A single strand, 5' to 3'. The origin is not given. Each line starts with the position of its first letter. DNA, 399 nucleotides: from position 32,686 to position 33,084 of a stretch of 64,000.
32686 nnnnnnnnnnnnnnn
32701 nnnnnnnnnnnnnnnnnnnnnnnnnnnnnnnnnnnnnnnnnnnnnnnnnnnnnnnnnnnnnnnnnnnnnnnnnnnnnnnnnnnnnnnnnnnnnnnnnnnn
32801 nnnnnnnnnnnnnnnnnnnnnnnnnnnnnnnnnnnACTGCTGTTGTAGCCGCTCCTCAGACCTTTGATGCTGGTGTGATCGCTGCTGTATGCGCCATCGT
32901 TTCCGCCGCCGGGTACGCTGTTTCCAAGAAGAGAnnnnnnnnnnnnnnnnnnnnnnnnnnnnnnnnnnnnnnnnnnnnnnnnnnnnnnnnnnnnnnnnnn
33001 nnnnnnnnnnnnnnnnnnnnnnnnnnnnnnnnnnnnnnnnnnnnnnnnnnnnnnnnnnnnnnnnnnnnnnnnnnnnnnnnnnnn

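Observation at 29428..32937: Shared non-LPXTG C-terminal sorting signal (PQT[FM]DAG, hydrophobic helix, SKKR) on two otherwise unrelated secreted proteins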

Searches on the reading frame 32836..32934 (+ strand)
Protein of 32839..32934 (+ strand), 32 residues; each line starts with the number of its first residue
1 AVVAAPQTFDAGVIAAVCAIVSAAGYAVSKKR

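Call 3: search_protein_families(library=ncbifam, proteins=[window:32839-32934:+], max_evalue=10)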
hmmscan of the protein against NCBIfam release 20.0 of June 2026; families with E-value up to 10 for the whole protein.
seq(32 aa): 1 family
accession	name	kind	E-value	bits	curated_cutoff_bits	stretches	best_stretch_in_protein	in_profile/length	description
NF033846.1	Rumino_NPXTG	domain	0.013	15.8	23.5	1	12-32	8-29/30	NPXTG-anchored protein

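Call 21: search_protein_representatives(alignment_id=A3)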
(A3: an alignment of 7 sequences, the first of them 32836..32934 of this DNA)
Query: 7 sequences, 33 profile positions. Proteins with E-value up to 0.001 (for the whole library): 266; up to 1e-10: 80; up to 1e-30: 0. The best 150 are listed.
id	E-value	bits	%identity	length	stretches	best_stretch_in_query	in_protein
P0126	7.9e-17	77.0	-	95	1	1-33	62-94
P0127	1.9e-15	72.6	-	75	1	1-33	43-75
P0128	3.8e-15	71.6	-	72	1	2-33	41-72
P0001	4.6e-15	71.4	-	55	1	1-33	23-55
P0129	9.4e-15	70.4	-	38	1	2-33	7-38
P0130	1.2e-14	70.0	-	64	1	1-33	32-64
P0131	1.4e-14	69.8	-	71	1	1-33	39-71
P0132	1.6e-14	69.6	-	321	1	3-33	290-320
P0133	3.6e-14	68.5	-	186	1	2-33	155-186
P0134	3.8e-14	68.4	-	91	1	1-33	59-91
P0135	4.1e-14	68.3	-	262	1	6-33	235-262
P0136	4.5e-14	68.2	-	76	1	2-33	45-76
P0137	5.0e-14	68.1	-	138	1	1-33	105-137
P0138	6.0e-14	67.8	-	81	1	2-33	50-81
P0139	8.4e-14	67.3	-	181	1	2-33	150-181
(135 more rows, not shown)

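Call 38: search_protein_families(library=pfam, alignment_id=A6, max_evalue=0.001)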
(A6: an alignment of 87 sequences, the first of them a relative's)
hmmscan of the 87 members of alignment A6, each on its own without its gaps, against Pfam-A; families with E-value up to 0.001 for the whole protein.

A. member 1, P0132 (321 aa): 2 families
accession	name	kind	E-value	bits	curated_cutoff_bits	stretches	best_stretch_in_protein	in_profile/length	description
PF00754.31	F5_F8_type_C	-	1.1e-11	45.4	28.2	1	76-183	5-108/127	F5/8 type C domain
PF22633.2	F5_F8_type_C_2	-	6.4e-09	36.8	27.8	1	89-183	1-89/91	NedA-like, galactose-binding domain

B. families by the number of members that match (of 87 scanned): 17 families
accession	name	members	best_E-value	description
PF06452.16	CBM9_1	33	3e-48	Carbohydrate family 9 binding domain-like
PF00754.31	F5_F8_type_C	27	1.5e-27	F5/8 type C domain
PF22633.2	F5_F8_type_C_2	18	3.7e-22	NedA-like, galactose-binding domain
PF13385.13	Laminin_G_3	12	1.2e-38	Concanavalin A-like lectin/glucanases superfamily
PF02225.27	PA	3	1.6e-10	PA domain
PF03422.21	CBM_6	2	1.3e-16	Carbohydrate binding module (family 6)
PF07953.20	Toxin_R_bind_N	2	3.3e-12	Clostridium neurotoxin, N-terminal receptor binding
PF02210.31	Laminin_G_2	1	5.2e-12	Laminin G domain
PF00054.30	Laminin_G_1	1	7.7e-10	Laminin G domain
PF16391.11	DUF5000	1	2.2e-08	Domain of unknown function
PF06439.18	3keto-disac_hyd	1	3.5e-06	3-keto-disaccharide hydrolase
PF12999.12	PRKCSH-like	1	6.5e-05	Glucosidase II beta subunit-like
PF17957.7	Big_7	1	0.00016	Bacterial Ig domain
PF19384.4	DUF5959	1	0.00025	Family of unknown function (DUF5959)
PF00354.24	Pentaxin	1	0.00038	Pentaxin family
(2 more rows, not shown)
